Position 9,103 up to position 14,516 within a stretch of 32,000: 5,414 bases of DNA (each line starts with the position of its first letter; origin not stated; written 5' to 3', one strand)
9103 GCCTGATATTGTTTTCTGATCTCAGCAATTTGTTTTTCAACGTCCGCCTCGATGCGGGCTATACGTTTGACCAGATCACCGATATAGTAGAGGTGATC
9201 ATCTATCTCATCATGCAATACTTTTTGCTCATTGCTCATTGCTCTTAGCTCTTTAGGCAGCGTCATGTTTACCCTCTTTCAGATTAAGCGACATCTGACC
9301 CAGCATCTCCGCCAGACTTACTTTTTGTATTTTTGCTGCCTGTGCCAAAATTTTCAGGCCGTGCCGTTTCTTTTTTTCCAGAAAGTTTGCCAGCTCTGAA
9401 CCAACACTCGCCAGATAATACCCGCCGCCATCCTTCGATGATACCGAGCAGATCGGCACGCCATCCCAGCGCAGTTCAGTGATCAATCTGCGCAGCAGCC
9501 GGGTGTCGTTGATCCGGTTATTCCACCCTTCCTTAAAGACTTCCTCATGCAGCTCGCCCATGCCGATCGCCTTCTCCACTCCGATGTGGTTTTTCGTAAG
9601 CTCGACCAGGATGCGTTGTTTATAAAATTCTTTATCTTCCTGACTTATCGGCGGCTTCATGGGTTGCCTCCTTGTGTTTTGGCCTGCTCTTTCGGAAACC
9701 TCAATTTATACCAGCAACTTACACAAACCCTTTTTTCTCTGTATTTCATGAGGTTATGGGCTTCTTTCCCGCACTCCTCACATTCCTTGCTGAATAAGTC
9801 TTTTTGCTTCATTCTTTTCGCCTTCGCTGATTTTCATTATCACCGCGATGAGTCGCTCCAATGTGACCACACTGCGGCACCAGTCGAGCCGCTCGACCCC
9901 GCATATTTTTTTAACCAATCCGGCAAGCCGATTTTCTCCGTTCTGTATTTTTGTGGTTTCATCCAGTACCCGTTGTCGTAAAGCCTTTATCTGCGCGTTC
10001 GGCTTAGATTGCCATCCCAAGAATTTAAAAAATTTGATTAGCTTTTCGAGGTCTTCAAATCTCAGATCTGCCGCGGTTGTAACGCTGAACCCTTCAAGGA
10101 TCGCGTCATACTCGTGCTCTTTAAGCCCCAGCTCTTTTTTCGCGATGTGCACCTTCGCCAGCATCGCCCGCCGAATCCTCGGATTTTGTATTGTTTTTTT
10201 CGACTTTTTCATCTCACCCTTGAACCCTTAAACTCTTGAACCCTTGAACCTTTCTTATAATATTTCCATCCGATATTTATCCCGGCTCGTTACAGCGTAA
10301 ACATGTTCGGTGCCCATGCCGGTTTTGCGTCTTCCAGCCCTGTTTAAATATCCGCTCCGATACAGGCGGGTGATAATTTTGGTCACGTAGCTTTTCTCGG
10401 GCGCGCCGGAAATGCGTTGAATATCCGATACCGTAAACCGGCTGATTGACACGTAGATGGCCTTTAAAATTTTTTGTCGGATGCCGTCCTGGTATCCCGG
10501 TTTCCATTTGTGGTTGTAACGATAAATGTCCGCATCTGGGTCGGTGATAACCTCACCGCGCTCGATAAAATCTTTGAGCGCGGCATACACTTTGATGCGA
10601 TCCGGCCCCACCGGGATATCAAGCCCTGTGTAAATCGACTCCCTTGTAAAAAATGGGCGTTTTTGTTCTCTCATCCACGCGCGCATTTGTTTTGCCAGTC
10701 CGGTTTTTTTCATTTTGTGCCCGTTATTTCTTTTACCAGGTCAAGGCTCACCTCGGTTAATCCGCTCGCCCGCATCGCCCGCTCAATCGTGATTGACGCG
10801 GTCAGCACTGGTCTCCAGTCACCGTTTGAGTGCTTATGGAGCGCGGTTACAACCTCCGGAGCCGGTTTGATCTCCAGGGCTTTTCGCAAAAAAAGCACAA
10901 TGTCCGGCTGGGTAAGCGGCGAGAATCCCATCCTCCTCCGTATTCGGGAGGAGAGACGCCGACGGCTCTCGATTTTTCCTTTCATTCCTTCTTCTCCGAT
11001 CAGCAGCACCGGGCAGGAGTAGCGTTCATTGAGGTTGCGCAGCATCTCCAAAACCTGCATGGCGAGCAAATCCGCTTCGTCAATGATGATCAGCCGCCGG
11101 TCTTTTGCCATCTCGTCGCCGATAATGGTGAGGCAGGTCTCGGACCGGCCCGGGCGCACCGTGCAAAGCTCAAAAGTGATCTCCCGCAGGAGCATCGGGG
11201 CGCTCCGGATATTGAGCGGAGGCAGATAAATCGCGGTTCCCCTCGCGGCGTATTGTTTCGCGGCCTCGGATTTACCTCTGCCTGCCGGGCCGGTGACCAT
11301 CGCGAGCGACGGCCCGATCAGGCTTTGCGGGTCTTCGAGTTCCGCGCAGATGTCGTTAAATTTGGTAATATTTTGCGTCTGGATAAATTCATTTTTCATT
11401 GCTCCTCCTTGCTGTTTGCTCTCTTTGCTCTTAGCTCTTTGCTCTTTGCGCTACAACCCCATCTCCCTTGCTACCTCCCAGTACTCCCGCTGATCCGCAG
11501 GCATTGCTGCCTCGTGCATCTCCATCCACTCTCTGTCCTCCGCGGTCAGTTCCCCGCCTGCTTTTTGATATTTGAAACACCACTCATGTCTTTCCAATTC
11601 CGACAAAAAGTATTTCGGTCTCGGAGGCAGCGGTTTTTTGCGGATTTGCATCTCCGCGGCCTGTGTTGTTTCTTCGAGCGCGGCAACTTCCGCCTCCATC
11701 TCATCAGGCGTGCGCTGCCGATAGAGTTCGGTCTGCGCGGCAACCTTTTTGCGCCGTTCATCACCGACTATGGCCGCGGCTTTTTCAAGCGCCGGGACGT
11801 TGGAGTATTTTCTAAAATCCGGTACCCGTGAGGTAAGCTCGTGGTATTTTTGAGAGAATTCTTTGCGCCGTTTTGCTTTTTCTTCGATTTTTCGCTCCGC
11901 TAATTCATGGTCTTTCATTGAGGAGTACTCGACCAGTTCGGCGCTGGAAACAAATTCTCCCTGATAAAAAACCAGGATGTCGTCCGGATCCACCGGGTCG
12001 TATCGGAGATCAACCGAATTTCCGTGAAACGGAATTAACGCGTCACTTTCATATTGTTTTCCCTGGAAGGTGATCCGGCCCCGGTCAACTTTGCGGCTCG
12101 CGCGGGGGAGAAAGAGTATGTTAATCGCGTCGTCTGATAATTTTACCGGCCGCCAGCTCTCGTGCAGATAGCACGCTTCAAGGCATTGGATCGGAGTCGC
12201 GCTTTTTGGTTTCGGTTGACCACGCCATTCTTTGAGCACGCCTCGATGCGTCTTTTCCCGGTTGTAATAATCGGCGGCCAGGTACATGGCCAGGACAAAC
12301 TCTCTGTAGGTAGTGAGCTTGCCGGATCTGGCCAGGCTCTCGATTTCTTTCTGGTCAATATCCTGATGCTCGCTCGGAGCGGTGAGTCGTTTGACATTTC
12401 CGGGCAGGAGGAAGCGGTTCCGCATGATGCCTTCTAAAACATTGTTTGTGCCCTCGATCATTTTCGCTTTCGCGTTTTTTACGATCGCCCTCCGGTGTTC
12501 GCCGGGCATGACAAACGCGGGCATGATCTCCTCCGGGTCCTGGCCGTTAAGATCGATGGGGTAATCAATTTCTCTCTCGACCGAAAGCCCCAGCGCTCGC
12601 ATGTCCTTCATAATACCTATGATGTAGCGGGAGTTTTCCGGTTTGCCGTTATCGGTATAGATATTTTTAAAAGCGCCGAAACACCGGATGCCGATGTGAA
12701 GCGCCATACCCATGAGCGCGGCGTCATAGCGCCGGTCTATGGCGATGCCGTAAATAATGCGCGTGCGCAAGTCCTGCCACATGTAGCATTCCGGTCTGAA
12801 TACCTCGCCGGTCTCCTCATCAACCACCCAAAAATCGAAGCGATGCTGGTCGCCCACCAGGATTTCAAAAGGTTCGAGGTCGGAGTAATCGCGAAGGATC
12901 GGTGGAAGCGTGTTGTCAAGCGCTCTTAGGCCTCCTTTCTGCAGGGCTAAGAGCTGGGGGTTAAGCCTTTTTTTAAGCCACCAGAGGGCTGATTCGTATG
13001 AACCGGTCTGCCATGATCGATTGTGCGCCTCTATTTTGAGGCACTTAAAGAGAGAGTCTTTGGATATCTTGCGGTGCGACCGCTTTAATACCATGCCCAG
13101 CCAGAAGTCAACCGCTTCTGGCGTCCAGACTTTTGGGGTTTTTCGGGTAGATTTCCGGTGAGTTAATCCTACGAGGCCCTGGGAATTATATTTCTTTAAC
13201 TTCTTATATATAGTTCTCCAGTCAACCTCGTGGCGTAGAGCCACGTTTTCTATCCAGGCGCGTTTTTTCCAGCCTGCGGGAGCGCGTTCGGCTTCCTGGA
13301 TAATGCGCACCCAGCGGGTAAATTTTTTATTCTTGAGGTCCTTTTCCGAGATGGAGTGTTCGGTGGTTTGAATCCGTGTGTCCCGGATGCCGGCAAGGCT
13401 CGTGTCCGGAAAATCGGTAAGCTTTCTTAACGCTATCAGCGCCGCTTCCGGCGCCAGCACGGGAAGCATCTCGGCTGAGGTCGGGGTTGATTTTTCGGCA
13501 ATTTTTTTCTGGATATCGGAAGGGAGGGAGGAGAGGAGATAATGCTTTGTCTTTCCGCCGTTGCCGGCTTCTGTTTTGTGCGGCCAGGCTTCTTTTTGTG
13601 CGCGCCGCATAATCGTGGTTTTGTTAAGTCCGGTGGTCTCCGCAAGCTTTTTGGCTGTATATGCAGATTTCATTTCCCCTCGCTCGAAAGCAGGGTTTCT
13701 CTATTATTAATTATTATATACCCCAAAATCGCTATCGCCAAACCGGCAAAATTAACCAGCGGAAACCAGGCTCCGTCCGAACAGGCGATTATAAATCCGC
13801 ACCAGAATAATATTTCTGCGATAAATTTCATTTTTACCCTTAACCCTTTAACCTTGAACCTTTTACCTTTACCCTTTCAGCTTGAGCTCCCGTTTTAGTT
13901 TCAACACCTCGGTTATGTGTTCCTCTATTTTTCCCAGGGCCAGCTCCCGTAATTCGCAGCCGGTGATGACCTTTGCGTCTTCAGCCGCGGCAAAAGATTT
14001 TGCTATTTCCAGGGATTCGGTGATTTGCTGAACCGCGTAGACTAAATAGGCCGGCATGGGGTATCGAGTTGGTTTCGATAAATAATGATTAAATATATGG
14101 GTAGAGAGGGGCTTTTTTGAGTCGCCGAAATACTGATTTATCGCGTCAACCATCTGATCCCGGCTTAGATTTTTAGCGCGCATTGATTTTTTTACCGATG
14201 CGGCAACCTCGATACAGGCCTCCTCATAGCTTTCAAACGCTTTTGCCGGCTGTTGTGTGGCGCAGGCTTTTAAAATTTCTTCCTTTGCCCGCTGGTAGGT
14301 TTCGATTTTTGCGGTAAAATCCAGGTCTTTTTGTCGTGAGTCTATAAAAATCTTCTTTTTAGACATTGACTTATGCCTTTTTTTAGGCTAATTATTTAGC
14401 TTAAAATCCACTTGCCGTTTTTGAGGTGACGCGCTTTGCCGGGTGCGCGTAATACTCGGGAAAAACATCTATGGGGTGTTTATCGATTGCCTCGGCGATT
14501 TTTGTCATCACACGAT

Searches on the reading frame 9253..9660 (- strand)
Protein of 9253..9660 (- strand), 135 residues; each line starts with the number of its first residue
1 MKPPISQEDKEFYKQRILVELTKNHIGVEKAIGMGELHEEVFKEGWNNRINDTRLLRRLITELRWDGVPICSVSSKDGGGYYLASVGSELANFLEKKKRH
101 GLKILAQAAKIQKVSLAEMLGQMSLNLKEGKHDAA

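Call 5: search_protein_families(library=pfam, proteins=[window:9253-9660:-], max_evalue=1)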
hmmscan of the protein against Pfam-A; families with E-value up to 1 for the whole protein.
window:9253-9660:- (135 aa): 2 families
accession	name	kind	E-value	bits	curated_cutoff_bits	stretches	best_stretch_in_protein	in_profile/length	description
PF12433.14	PV_NSP1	-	0.012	16.4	25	1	72-104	34-66/82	Parvovirus non-structural protein 1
PF09012.17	FeoC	-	0.15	12.7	21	1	89-123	4-38/69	FeoC like transcriptional regulator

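Call 6: search_protein_families(library=phrogs, proteins=[window:9253-9660:-], max_evalue=0.1)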
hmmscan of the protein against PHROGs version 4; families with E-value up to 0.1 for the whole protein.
window:9253-9660:- (135 aa): 1 family
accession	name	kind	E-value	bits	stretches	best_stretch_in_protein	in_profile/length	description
phrog_2113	-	unknown function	4.9e-15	56.4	1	15-123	12-111/113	-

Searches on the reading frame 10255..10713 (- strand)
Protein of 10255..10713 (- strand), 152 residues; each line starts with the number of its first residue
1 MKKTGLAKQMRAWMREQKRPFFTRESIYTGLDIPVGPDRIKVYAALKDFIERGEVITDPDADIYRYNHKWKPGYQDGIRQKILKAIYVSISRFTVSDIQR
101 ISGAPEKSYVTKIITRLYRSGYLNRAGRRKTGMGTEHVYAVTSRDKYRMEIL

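Call 5: search_protein_families(library=pfam, proteins=[window:10255-10713:-], max_evalue=1)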
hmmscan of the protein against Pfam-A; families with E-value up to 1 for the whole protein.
window:10255-10713:- (152 aa): 3 families
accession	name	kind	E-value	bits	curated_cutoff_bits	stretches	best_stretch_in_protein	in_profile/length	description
PF01047.28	MarR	-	0.015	15.6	24.6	1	86-125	12-49/59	MarR family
PF13338.12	AbiEi_4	-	0.052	14.1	25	1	93-128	14-43/49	Transcriptional regulator, AbiEi antitoxin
PF06163.17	DUF977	-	0.1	13.1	22.1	0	91-129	25-62/134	Bacterial protein of unknown function (DUF977)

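Call 6: search_protein_families(library=phrogs, proteins=[window:10255-10713:-], max_evalue=0.1)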
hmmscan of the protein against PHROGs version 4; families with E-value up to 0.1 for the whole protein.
window:10255-10713:- (152 aa): 5 families
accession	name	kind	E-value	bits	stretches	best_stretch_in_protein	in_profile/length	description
phrog_32597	-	unknown function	0.00012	22.6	1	25-130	30-133/219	-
phrog_2030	-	transcription regulation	0.0013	19.5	1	67-142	86-164/202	transcriptional regulator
phrog_6336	-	unknown function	0.0061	17.9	1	81-128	17-64/81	-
phrog_1687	-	transcription regulation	0.012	16.6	0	79-146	4-65/162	MarR family transcrition regulator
phrog_12156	-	DNA, RNA and nucleotide metabolism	0.03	14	1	78-132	424-476/485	DNA helicase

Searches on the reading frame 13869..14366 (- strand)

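Call 70: search_protein_families(library=pfam, proteins=[window:13869-14366:-], max_evalue=0.1)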
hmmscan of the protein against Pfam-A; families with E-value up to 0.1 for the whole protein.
window:13869-14366:- (165 aa): 2 families
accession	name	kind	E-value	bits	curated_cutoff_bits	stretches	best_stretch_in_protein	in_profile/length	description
PF12729.13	4HB_MCP_1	-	0.012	15.7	27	1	15-63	112-160/181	Four helix bundle sensory module for signal transduction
PF24217.1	DUF7436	-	0.035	14.5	34.2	1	18-82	18-82/153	Family of unknown function (DUF7436)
